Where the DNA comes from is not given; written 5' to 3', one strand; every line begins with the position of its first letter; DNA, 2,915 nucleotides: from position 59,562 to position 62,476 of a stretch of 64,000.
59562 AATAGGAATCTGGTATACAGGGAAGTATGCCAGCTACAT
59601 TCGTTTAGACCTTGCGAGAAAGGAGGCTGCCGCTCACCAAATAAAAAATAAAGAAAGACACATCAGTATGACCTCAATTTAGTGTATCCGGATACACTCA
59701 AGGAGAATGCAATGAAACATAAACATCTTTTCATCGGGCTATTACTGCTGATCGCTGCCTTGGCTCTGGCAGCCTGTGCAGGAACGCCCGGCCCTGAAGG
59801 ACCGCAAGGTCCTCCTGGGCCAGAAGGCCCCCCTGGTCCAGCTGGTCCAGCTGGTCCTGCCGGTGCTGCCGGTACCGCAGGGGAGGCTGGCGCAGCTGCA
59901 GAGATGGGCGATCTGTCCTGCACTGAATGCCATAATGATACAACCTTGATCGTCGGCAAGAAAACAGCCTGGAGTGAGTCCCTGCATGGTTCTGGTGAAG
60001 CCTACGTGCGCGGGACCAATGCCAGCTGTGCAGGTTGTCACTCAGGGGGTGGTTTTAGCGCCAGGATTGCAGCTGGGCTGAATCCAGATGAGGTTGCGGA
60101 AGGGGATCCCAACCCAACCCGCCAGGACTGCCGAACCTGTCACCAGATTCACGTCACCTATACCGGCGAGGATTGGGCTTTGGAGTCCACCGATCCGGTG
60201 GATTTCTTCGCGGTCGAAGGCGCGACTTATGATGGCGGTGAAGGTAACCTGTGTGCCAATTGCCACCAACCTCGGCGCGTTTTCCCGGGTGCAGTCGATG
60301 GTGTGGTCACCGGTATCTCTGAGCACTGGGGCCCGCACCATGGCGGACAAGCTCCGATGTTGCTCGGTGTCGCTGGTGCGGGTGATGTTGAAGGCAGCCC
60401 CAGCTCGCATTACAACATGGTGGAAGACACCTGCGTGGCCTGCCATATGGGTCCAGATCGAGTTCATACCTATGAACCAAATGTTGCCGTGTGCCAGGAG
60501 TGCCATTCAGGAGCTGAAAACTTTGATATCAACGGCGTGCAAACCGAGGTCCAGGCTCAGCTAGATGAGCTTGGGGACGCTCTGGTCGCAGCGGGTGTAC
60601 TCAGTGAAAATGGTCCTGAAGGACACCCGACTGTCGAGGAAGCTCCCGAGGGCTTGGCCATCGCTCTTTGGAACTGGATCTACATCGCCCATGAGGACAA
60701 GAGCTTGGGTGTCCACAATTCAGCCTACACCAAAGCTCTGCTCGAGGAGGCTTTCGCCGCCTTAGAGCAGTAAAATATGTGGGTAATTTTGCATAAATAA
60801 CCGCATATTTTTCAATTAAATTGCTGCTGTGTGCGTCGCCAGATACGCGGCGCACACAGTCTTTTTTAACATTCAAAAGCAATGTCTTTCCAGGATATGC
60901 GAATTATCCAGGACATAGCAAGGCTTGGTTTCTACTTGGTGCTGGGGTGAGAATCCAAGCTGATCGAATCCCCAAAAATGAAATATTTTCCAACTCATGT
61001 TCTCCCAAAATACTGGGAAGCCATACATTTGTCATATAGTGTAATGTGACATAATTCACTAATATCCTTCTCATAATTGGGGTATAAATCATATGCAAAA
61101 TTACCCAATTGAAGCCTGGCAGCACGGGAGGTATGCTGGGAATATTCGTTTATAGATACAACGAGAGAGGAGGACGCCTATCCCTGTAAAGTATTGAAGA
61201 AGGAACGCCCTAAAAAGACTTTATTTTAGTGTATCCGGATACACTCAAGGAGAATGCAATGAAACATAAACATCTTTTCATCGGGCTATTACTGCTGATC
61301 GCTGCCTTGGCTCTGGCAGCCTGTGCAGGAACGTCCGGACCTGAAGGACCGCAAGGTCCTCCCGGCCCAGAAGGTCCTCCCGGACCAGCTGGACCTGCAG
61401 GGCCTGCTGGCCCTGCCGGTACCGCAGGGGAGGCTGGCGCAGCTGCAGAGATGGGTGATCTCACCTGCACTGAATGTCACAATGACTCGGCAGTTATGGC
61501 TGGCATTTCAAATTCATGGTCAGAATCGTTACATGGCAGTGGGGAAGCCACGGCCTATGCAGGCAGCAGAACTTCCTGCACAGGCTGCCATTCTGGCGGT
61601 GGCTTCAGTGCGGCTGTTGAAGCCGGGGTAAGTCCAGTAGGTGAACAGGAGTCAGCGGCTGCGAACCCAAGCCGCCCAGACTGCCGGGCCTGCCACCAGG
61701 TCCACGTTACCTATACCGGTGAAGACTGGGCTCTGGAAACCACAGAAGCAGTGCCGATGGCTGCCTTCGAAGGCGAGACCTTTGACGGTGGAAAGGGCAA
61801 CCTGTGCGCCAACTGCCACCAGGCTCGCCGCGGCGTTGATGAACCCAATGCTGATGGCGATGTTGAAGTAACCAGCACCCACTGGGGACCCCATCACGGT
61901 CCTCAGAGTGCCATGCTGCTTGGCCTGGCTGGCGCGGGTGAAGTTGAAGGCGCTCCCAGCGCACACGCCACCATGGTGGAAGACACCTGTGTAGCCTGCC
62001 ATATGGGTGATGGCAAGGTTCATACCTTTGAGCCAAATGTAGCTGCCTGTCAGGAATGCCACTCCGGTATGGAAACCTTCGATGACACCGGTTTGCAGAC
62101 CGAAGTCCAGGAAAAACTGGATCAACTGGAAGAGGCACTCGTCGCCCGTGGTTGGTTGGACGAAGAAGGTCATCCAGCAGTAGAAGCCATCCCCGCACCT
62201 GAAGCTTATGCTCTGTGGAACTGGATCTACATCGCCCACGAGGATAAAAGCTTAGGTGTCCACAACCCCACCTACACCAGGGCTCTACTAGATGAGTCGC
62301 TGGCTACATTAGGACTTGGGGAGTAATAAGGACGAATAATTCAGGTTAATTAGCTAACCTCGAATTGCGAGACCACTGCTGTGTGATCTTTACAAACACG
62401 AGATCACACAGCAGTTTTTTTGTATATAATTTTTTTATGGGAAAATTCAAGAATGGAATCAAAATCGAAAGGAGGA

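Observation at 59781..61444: Collagen-like (Gly-X-Y)n stalks inserted between lipobox cysteine and haem domain of multihaem cytochromes (main observation, tandem hexahaem pair)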

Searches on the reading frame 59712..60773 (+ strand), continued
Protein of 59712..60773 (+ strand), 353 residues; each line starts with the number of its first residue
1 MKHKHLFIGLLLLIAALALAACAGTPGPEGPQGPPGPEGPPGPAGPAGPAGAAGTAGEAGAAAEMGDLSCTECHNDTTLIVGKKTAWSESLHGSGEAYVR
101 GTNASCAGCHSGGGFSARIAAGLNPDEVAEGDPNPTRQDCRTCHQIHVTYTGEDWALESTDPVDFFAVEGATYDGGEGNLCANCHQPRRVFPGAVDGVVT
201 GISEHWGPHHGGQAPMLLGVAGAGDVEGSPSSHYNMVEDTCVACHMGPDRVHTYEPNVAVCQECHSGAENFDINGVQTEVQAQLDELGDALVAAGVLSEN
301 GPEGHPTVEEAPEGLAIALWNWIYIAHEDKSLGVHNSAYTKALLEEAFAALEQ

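Call 43: find_encoding_contigs(protein=P0163, flank=6000, max_places=2)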
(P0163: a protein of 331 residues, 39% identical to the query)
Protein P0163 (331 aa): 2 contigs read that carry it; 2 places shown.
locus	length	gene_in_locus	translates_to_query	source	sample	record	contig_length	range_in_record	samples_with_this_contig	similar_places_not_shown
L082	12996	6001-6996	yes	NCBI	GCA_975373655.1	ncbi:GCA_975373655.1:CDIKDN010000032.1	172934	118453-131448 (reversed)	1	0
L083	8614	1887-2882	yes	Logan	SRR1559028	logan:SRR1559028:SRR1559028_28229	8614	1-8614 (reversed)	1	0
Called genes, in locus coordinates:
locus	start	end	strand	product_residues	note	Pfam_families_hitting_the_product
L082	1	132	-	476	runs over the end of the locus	PF01139:RtcB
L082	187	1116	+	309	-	-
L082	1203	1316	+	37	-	-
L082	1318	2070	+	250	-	PF22421:SYY_C-terminal (faint), PF01479:S4, PF00849:PseudoU_synth_2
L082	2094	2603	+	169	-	-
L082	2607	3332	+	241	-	PF00081:Sod_Fe_N, PF02777:Sod_Fe_C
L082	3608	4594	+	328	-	PF00493:MCM (weak), PF20030:bpMoxR, PF07726:AAA_3, PF07728:AAA_5, PF17863:AAA_lid_2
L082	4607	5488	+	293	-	PF01882:DUF58, PF13519:VWA_2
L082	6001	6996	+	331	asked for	PF22113:Mtrc-MtrF_II-IV_dom (faint), PF14522:Cytochrome_C7 (faint), PF14537:Cytochrom_c3_2 (faint)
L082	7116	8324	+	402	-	-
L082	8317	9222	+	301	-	PF22113:Mtrc-MtrF_II-IV_dom (faint), PF14537:Cytochrom_c3_2 (faint), PF14522:Cytochrome_C7 (weak)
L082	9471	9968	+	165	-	PF07291:MauE, PF07681:DoxX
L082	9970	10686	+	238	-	PF00156:Pribosyltran (faint)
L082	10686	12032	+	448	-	PF05195:AMP_N, PF00557:Peptidase_M24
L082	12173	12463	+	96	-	PF00166:Cpn10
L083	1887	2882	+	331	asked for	PF22113:Mtrc-MtrF_II-IV_dom (faint), PF14522:Cytochrome_C7 (faint), PF14537:Cytochrom_c3_2 (faint)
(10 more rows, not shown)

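Call 44: find_encoding_contigs(protein=P0180, flank=6000, max_places=2)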
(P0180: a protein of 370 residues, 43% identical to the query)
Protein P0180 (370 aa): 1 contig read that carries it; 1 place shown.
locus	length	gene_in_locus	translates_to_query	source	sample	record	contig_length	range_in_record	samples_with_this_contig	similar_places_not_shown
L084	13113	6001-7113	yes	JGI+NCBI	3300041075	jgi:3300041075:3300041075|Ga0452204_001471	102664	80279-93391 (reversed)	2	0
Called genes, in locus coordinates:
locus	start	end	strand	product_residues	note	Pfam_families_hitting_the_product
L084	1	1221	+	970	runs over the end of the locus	PF14870:PSII_BNR (faint), PF02012:BNR (faint), PF15902:Sortilin-Vps10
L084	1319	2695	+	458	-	PF00069:Pkinase, PF01636:APH (faint), PF07714:PK_Tyr_Ser-Thr, PF03109:ABC1 (weak)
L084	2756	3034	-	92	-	-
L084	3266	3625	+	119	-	PF04023:FeoA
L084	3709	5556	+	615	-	PF01926:MMR_HSR1, PF02421:FeoB_N, PF07670:Gate, PF07664:FeoB_C, PF07670:Gate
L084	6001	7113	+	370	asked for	PF01391:Collagen (faint), PF14522:Cytochrome_C7 (faint), PF14537:Cytochrom_c3_2 (faint), PF22113:Mtrc-MtrF_II-IV_dom (weak)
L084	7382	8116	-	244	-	PF06727:DUF1207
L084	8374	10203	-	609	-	PF01425:Amidase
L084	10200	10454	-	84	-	-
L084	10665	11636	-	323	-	PF04055:Radical_SAM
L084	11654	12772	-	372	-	PF04055:Radical_SAM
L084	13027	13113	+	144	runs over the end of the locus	PF01951:Archease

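Call 54: list_cluster_members(proteins=[P0001, P0012, P0295, P0301, P0292, P0307, P0024, P0021])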
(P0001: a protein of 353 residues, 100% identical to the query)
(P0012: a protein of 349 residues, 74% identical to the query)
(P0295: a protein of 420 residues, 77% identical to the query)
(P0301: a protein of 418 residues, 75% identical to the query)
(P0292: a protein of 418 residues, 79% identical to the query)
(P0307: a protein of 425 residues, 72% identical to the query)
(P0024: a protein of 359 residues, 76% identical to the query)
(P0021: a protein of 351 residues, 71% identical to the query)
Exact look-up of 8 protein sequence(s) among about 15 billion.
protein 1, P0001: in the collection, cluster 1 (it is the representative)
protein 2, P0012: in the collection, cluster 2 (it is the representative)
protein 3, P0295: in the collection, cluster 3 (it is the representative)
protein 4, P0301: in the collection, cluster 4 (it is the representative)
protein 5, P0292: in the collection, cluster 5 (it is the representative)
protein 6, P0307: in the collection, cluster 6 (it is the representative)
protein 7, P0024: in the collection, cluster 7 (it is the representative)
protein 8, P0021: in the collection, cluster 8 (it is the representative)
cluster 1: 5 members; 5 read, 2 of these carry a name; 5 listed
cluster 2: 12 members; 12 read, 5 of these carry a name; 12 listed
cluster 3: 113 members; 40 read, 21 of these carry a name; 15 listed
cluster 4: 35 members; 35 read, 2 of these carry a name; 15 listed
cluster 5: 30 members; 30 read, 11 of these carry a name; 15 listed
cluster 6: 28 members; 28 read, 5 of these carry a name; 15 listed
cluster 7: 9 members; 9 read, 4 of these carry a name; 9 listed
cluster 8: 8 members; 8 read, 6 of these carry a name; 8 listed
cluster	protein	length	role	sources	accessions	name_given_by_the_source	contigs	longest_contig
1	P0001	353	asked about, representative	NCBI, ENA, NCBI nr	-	-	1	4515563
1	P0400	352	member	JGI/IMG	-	hypothetical protein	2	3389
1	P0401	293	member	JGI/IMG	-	hypothetical protein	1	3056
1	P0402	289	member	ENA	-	-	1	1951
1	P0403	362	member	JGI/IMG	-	-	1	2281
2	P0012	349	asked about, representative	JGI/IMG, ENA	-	-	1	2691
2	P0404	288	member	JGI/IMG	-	hypothetical protein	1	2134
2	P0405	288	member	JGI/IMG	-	hypothetical protein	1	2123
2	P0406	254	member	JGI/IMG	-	hypothetical protein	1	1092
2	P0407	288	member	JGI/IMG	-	hypothetical protein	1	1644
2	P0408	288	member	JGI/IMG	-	hypothetical protein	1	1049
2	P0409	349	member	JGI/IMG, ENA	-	-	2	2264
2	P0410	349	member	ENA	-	-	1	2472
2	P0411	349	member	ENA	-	-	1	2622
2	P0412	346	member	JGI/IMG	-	-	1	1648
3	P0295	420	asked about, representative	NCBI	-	-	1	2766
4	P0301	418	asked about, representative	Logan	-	-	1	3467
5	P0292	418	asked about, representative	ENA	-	-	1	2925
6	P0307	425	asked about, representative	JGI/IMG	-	-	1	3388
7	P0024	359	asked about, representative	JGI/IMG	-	hypothetical protein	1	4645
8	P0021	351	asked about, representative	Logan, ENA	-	-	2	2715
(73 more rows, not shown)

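Call 56: predict_structure(alignment_id=A2)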
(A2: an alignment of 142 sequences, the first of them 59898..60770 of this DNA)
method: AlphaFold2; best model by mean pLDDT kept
length: 291 residues; sequences in the alignment: 142
mean_pLDDT: 95.9   pTM: 0.92
mean pLDDT of the five models: 95.9, 95.9, 95.7, 95.7, 95.2
residues with pLDDT >= 90: 275; 70-90: 10; 50-70: 3; < 50: 3
segments of 3 or more residues with pLDDT < 50: 1-3
pLDDT, mean of each block of 10 residues (from residue 1): 65 94 97 96 97 97 96 97 94 97 97 99 97 98 94 98 98 98 96 97 98 98 99 98 98 98 98 99 98 82
secondary structure, 60 per line:
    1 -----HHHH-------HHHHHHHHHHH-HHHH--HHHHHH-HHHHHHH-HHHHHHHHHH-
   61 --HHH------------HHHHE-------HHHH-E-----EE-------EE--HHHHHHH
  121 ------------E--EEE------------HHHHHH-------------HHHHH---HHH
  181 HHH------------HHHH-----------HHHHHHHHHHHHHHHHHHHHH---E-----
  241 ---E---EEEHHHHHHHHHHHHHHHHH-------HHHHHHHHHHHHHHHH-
elements in order: H6-9 H17-27 H29-32 H35-40 H42-48 H50-59 H78-81 H90-93 H114-120 E136-138 H151-156 H170-174 H178-183 H196-199 H211-231 E248-250 H251-267 H275-290

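Call 58: fold_search(model_id=the predicted structure, library=pdb)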
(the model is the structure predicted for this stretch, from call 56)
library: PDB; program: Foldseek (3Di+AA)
matches with E <= 10: 20; with E <= 0.001: 3
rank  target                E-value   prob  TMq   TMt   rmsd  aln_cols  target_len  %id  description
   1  6i5b_A                1.8e-05  1.00  0.52  0.33   6.5       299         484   22  Crystal Structure of Outer Cell Wall Cytochrome OcwA (released 2019-09-25)
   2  6i5b_B                2.1e-05  1.00  0.57  0.36   5.5       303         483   20  Crystal Structure of Outer Cell Wall Cytochrome OcwA (released 2019-09-25)
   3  6qvm_A                9.0e-04  1.00  0.50  0.24   8.5       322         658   20  Undecaheme cytochrome from S-layer of Carboxydothermus ferrireducens (released 2020-03-25)
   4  1oah_A                2.3e-02  0.96  0.31  0.20  10.5       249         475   15  Cytochrome c Nitrite Reductase from Desulfovibrio desulfuricans ATCC 27774: The relevance of the two calcium sites in  (released 2003-05-08)
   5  6v0a_B                9.7e-02  0.80  0.44  0.31   9.4       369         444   12  Crystal structure of cytochrome c nitrite reductase from the bacterium Geobacter lovleyi with bound sulfate (released 2020-06-17)
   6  8rv0                  1.1e-01  0.84  0.26  0.16   8.9       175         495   19  Crystal structure of octaheme nitrite reductase from Trichlorobacter ammonificans in complex with nitrite (released 2024-03-27)
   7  2j7a_B                1.4e-01  0.80  0.26  0.16   8.5       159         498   17  Crystal structure of cytochrome c nitrite reductase NrfHA complex from Desulfovibrio vulgaris (released 2006-12-06)
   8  2j7a_H                1.4e-01  0.41  0.38  0.25  12.3       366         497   15  Crystal structure of cytochrome c nitrite reductase NrfHA complex from Desulfovibrio vulgaris (released 2006-12-06)
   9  8bcx_C                1.9e-01  0.60  0.44  0.31  12.2       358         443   13  Crystal structure of NrfA-1 from Geobacter metallireducens (released 2023-08-30)
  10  8bcx_D                2.1e-01  0.66  0.45  0.31  11.0       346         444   14  Crystal structure of NrfA-1 from Geobacter metallireducens (released 2023-08-30)
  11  6v0a_C                2.2e-01  0.54  0.42  0.30  11.3       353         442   13  Crystal structure of cytochrome c nitrite reductase from the bacterium Geobacter lovleyi with bound sulfate (released 2020-06-17)
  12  3rkh_A                2.9e-01  0.54  0.31  0.18  10.1       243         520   14  Structure of the Thioalkalivibrio nitratireducens cytochrome c nitrite reductase in a complex with nitrite (full occup (released 2011-06-15)
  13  3sxq_B                3.8e-01  0.60  0.25  0.15   7.2       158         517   16  Structure of a hexameric multiheme c nitrite reductase from the extremophile bacterium Thiolkalivibrio paradoxus (released 2012-09-26)
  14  6v0a_F                4.8e-01  0.41  0.44  0.31  11.2       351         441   13  Crystal structure of cytochrome c nitrite reductase from the bacterium Geobacter lovleyi with bound sulfate (released 2020-06-17)
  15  4rkm_A                2.2e+00  0.44  0.21  0.10   7.4       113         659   19  Wolinella succinogenes octaheme sulfite reductase MccA, form I (released 2015-02-04)
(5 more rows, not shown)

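Call 64: find_encoding_contigs(protein=P0400, flank=3000, max_places=3)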
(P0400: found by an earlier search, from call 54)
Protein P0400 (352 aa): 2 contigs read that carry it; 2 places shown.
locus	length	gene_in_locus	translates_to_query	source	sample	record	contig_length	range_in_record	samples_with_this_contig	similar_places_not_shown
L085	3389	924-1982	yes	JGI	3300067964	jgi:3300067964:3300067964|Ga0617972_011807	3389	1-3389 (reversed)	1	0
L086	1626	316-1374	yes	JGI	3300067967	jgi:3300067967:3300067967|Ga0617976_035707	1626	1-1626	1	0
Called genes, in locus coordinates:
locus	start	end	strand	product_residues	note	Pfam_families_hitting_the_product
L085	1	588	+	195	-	?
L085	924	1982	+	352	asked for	PF01391:Collagen (weak), PF09699:Paired_CXXCH_1 (faint), PF22113:Mtrc-MtrF_II-IV_dom (faint), PF14522:Cytochrome_C7 (faint), PF14537:Cytochrom_c3_2 (faint)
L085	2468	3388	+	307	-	?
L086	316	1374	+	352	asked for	PF01391:Collagen (weak), PF09699:Paired_CXXCH_1 (faint), PF22113:Mtrc-MtrF_II-IV_dom (faint), PF14522:Cytochrome_C7 (faint), PF14537:Cytochrom_c3_2 (faint)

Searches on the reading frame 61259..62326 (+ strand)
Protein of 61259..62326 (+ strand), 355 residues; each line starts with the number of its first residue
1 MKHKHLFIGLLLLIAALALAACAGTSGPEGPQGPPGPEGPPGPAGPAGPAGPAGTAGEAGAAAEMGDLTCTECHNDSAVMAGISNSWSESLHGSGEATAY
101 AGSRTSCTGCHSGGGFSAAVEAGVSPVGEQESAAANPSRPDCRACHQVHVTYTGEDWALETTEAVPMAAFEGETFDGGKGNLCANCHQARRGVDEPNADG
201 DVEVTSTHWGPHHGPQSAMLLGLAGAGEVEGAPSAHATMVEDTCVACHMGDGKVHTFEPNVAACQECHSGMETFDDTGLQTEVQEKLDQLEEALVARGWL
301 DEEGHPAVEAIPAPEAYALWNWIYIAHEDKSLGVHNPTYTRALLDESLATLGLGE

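Call 4: search_protein_families(library=pfam, proteins=[window:61259-62326:+], max_evalue=0.1)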
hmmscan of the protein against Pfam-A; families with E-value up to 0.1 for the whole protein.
window:61259-62326:+ (355 aa): 6 families
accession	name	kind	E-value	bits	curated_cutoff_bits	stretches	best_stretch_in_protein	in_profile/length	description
PF22113.1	Mtrc-MtrF_II-IV_dom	-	6.8e-09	35.9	30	2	68-190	29-166/176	Outer membrane cytochrome MtrC/MtrF-like, domains II/IV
PF14522.11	Cytochrome_C7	-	1.1e-08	35.1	24.8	2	65-147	11-67/67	Cytochrome c7 and related cytochrome c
PF14537.11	Cytochrom_c3_2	-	8.8e-08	32.9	25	1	241-280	6-45/79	Cytochrome c3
PF01391.23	Collagen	-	4.2e-07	30.1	27.2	1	24-66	16-58/60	Collagen triple helix repeat (20 copies)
PF02085.21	Cytochrom_CIII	-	0.00012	22.7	22.9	0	234-272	26-57/101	Class III cytochrome C family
PF09699.15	Paired_CXXCH_1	-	0.00016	21.7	20.6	0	236-271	1-39/41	Doubled CXXCH motif (Paired_CXXCH_1)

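Call 40: search_protein_families(library=ncbifam, proteins=[window:61259-62326:+], max_evalue=0.01)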
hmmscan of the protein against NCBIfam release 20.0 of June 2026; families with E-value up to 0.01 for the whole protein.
window:61259-62326:+ (355 aa): 4 families
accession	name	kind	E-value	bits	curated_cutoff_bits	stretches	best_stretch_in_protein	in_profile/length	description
NF046116.1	adhesin_Lcl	equivalog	1.5e-05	23.8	500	1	24-61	102-139/431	collagen-like adhesin Lcl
NF038329.2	gly_rich_SclB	equivalog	0.00012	21.1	325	1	24-66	147-189/442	LPXTG-anchored collagen-like adhesin Scl2/SclB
NF038330.1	adhesin_SclA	exception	0.00021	21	400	1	18-146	108-238/405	LPXTG-anchored collagen-like adhesin Scl1/SclA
TIGR01905.1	paired_CXXCH_1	subfamily_domain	0.0059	16.5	25.2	0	140-151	7-18/41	doubled CXXCH domain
